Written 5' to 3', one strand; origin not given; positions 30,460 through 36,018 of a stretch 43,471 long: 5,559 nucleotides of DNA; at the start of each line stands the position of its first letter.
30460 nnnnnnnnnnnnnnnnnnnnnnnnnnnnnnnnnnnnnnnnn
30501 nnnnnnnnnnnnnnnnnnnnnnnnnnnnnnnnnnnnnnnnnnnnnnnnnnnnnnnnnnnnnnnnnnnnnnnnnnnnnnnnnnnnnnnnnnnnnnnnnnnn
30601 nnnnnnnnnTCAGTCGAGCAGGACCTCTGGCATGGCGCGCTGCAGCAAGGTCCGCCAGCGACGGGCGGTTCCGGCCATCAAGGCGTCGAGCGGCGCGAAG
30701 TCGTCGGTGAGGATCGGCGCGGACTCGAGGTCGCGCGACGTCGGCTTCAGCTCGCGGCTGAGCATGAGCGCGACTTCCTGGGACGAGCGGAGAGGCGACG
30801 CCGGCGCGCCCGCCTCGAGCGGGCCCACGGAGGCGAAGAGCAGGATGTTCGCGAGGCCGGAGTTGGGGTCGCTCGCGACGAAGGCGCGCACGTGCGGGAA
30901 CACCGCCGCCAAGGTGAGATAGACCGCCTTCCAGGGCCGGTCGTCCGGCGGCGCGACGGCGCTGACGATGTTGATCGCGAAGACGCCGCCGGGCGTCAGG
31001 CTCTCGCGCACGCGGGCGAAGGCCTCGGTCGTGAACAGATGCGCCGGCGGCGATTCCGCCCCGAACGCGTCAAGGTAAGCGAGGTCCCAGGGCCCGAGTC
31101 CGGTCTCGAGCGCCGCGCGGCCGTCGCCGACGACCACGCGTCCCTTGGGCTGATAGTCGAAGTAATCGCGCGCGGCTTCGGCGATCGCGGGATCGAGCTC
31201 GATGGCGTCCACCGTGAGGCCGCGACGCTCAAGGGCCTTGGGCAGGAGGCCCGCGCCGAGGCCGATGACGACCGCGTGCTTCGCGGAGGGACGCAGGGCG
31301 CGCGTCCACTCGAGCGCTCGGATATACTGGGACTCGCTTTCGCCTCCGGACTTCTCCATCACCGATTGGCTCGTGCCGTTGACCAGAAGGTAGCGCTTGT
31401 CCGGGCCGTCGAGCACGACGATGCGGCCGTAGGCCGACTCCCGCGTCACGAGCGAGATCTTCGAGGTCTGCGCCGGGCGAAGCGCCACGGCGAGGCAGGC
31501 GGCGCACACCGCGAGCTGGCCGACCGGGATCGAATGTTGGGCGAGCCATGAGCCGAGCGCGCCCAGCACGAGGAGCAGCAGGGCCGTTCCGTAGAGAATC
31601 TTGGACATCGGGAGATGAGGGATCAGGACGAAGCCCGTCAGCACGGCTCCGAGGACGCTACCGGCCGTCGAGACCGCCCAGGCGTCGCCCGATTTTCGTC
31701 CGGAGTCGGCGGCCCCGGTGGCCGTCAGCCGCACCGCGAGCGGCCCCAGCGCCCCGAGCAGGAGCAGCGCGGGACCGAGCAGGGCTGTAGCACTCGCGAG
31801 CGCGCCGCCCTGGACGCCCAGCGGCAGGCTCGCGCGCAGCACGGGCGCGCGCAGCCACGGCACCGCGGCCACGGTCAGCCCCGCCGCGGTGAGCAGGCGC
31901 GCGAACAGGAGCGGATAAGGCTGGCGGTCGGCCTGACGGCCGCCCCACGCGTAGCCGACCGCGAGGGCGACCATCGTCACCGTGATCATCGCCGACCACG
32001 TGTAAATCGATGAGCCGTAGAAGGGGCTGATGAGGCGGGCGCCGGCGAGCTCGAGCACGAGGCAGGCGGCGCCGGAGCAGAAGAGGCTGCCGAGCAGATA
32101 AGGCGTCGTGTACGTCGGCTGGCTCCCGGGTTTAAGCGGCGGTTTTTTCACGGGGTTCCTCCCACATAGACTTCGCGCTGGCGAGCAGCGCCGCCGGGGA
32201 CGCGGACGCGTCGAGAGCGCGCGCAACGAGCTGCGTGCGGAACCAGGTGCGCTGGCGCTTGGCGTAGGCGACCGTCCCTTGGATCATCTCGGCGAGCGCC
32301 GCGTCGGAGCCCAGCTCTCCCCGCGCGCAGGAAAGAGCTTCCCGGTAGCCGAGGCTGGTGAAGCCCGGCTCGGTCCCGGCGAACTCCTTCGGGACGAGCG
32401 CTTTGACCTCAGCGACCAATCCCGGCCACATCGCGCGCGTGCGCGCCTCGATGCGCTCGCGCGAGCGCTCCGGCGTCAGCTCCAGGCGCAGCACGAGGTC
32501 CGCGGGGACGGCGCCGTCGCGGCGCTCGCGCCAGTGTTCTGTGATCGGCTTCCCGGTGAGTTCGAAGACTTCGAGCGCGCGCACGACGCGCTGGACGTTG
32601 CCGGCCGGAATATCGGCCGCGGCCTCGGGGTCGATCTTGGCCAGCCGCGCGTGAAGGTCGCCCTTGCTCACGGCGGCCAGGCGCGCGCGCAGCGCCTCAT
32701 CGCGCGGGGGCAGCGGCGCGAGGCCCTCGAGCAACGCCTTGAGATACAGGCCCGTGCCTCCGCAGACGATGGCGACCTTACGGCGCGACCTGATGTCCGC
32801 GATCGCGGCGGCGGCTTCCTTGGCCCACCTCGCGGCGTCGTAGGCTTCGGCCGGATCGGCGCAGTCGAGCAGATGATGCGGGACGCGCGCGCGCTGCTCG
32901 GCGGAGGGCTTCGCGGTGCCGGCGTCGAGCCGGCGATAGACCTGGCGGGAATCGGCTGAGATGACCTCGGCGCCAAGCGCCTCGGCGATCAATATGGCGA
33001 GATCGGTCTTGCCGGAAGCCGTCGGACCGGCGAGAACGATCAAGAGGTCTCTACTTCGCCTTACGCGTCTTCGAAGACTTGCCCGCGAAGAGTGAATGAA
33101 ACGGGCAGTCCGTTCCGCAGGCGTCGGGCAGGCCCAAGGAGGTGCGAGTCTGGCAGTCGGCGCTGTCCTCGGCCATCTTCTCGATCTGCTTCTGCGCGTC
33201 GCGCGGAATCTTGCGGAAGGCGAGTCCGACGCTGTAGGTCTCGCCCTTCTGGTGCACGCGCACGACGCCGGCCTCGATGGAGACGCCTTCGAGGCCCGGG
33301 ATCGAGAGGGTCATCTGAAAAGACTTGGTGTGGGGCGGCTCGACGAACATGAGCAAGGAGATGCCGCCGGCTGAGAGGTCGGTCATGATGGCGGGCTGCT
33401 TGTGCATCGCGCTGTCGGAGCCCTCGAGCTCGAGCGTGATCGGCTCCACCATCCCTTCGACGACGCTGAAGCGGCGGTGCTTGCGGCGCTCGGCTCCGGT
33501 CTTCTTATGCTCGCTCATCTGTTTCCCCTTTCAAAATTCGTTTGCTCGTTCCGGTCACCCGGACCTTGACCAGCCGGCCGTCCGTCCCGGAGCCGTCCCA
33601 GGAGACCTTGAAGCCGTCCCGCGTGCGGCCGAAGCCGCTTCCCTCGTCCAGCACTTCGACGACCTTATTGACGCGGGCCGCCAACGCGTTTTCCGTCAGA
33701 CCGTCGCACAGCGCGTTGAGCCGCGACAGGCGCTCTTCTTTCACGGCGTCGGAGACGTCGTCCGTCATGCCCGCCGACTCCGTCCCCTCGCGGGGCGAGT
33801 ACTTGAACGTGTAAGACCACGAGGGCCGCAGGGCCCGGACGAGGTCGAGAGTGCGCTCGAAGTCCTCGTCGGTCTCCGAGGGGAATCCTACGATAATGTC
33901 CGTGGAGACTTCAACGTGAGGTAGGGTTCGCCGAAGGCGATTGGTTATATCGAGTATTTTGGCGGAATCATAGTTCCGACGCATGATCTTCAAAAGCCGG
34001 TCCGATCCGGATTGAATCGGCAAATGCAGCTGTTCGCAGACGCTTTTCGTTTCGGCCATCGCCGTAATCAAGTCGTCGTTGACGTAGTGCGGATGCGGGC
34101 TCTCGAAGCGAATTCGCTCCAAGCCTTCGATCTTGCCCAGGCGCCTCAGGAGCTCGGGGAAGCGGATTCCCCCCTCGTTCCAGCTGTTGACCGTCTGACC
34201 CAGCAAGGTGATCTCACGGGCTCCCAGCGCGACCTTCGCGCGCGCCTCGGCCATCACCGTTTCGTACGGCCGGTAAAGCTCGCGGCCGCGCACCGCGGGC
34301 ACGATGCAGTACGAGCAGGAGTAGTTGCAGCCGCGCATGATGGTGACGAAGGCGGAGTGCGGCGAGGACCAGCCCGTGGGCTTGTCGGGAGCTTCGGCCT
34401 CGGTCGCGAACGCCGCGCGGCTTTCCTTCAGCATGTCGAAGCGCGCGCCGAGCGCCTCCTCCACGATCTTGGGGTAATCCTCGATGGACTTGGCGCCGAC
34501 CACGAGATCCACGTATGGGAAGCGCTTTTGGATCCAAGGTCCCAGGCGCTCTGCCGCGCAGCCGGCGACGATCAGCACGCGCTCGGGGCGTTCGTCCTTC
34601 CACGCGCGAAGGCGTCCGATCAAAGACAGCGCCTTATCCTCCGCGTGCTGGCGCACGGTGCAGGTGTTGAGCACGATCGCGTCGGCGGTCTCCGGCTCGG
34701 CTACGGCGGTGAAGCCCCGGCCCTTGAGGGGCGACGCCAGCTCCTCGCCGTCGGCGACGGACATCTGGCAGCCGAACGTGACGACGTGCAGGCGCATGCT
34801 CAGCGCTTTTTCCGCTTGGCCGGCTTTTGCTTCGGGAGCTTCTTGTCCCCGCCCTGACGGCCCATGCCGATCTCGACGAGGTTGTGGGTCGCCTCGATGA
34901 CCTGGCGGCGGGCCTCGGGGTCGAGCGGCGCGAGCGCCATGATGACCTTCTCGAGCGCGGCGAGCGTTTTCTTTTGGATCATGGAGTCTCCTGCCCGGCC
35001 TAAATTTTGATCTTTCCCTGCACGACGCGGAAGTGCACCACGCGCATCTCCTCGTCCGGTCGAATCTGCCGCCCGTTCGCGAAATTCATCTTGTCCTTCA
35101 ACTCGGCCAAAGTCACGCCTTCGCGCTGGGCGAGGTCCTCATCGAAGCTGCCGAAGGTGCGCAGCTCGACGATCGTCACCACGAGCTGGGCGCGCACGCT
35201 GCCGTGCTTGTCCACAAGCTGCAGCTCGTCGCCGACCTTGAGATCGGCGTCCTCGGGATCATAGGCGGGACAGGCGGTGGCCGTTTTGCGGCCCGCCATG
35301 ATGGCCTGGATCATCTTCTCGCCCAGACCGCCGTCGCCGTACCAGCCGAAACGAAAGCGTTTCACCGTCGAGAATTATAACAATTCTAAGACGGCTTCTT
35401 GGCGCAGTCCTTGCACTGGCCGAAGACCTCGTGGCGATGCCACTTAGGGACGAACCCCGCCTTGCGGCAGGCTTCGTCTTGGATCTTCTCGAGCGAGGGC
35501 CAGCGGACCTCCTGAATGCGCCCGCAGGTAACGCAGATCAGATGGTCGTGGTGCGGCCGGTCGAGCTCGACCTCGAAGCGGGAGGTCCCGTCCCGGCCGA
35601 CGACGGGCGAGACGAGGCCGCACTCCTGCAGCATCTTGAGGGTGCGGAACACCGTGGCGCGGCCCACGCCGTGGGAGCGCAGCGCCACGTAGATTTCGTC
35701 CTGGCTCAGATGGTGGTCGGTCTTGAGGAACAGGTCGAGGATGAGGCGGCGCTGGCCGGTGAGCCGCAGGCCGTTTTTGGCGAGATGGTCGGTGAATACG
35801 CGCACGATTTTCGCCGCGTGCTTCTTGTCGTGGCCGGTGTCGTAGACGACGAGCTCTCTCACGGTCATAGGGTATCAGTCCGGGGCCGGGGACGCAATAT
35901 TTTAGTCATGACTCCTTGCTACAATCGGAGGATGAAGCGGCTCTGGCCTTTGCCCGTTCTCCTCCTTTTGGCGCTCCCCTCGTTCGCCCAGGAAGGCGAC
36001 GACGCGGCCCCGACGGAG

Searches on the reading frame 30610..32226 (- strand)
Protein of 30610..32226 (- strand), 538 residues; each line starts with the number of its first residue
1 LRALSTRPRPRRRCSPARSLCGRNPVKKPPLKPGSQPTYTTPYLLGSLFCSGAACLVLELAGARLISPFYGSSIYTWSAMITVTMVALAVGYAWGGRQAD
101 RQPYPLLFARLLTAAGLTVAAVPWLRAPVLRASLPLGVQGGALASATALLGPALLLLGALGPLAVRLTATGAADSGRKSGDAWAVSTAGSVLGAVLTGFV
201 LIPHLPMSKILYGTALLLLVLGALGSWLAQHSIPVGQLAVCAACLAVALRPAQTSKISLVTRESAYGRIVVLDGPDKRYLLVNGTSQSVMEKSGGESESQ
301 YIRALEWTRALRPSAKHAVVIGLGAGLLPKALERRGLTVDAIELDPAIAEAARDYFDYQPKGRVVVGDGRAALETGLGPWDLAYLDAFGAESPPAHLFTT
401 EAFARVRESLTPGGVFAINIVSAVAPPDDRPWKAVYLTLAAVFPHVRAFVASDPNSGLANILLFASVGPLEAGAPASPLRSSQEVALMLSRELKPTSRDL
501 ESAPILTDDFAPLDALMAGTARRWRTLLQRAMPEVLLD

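Call 10: search_protein_families(library=pfam, proteins=[window:30610-32226:-], max_evalue=0.01)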
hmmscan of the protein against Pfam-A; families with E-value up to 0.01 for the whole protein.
window:30610-32226:- (538 aa): 1 family
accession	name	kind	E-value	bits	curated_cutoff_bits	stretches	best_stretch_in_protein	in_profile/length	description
PF13649.12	Methyltransf_25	-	0.001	20.2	27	1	321-414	4-97/97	Methyltransferase domain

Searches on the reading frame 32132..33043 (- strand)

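Call 42: search_protein_families(library=pfam, proteins=[window:32132-33043:-], max_evalue=0.001)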
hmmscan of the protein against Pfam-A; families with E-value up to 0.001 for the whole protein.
window:32132-33043:- (303 aa): 3 families
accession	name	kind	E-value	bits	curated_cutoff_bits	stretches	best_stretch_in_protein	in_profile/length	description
PF01715.23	IPPT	-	7.9e-73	245.5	23.6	1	34-271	1-243/243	IPP transferase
PF01745.22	IPT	-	2.8e-06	27.4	20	1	3-50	5-52/233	Isopentenyl transferase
PF13671.12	AAA_33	-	4e-05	24.4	27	1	1-63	1-64/143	AAA domain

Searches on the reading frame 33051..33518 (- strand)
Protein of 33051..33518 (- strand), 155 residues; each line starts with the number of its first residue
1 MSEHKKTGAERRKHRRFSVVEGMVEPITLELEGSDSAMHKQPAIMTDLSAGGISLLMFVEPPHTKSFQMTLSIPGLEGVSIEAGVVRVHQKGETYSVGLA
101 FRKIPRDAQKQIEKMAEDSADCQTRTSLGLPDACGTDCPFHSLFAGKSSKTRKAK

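Call 42: search_protein_families(library=pfam, proteins=[window:33051-33518:-], max_evalue=0.001)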
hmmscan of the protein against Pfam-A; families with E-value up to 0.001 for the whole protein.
window:33051-33518:- (155 aa): 1 family
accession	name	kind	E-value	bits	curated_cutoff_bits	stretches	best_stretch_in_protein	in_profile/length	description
PF07238.19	PilZ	-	1.6e-09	38.5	22.5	1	10-115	1-99/102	PilZ domain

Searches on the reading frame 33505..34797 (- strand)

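Call 42: search_protein_families(library=pfam, proteins=[window:33505-34797:-], max_evalue=0.001)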
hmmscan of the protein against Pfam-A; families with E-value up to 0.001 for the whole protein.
window:33505-34797:- (430 aa): 2 families
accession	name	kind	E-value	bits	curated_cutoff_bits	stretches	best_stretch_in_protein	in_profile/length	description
PF04055.27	Radical_SAM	-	5.5e-28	98.7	29.5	1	152-320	2-166/166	Radical SAM superfamily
PF00919.26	UPF0004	-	6.6e-26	90.6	27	1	2-101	1-98/98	Uncharacterized protein family UPF0004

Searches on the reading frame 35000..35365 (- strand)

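Call 42: search_protein_families(library=pfam, proteins=[window:35000-35365:-], max_evalue=0.001)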
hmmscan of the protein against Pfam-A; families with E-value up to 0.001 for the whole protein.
window:35000-35365:- (121 aa): 1 family
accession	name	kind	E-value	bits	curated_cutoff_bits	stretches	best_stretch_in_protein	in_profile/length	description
PF04266.20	ASCH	-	1.6e-09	38.8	21.2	1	14-115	3-102/103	ASCH domain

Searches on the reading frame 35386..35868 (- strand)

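Call 42: search_protein_families(library=pfam, proteins=[window:35386-35868:-], max_evalue=0.001)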
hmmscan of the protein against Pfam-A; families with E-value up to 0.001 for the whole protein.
window:35386-35868:- (160 aa): 1 family
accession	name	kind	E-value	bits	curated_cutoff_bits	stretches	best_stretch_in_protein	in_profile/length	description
PF01475.25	FUR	-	9.1e-30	103.7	23.1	1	31-147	1-119/121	Ferric uptake regulator family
